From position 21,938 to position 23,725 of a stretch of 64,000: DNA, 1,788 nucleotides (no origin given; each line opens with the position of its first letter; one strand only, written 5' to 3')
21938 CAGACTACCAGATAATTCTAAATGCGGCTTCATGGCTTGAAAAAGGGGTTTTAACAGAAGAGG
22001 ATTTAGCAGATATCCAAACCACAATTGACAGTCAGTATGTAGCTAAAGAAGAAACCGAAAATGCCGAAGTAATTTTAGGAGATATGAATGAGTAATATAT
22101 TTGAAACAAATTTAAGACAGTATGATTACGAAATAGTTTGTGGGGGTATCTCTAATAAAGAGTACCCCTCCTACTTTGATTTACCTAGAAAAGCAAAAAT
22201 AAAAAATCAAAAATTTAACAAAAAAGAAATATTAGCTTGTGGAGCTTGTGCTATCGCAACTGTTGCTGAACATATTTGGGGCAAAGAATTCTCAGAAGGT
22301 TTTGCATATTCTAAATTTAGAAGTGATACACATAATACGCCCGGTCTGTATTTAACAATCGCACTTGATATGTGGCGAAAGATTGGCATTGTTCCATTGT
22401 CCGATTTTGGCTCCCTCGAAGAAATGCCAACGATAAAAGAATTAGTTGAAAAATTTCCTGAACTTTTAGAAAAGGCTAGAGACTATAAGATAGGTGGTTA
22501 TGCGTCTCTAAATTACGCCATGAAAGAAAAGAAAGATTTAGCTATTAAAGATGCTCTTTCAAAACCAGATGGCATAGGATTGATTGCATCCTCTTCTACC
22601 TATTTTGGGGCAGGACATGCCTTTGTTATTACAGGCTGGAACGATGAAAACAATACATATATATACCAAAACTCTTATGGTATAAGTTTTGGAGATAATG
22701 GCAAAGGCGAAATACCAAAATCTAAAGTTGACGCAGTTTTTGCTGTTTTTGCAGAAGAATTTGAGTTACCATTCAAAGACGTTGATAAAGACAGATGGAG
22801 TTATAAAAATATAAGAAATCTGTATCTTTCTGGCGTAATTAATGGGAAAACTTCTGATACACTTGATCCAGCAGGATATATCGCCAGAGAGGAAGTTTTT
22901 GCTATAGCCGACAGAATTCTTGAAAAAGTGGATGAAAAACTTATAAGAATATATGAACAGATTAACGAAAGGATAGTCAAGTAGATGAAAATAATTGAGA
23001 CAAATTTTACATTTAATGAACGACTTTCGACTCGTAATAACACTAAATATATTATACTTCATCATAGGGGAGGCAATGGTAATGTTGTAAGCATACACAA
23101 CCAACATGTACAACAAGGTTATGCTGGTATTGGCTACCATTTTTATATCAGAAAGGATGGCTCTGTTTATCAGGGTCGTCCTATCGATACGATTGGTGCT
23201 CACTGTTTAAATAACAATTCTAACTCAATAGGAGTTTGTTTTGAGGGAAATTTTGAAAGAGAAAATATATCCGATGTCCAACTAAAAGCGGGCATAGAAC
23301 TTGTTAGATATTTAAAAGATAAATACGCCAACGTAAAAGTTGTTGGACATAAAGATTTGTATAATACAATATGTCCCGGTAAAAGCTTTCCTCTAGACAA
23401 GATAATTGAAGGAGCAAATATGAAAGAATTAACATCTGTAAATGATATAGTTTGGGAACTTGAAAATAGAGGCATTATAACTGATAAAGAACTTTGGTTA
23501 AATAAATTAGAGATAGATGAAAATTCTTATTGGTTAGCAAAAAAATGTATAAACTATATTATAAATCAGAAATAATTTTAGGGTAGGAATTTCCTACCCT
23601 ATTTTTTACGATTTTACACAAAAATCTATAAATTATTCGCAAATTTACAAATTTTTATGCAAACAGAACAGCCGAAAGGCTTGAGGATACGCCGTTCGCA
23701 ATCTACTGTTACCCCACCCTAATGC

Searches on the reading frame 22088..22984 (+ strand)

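Call 111: search_protein_families(library=pfam, proteins=[window:22088-22984:+], max_evalue=0.001)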
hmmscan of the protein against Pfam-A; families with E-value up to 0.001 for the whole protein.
window:22088-22984:+ (298 aa): 1 family
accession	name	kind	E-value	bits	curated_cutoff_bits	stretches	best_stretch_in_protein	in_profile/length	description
PF00395.25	SLH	-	4.2e-06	27.1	20.8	1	228-270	1-43/44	S-layer homology domain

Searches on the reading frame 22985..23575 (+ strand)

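Call 111: search_protein_families(library=pfam, proteins=[window:22985-23575:+], max_evalue=0.001)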
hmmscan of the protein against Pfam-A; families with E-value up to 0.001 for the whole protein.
window:22985-23575:+ (196 aa): 1 family
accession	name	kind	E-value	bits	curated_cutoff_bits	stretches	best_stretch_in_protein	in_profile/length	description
PF01510.30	Amidase_2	-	1.4e-22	80.9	26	1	18-133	3-131/131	N-acetylmuramoyl-L-alanine amidase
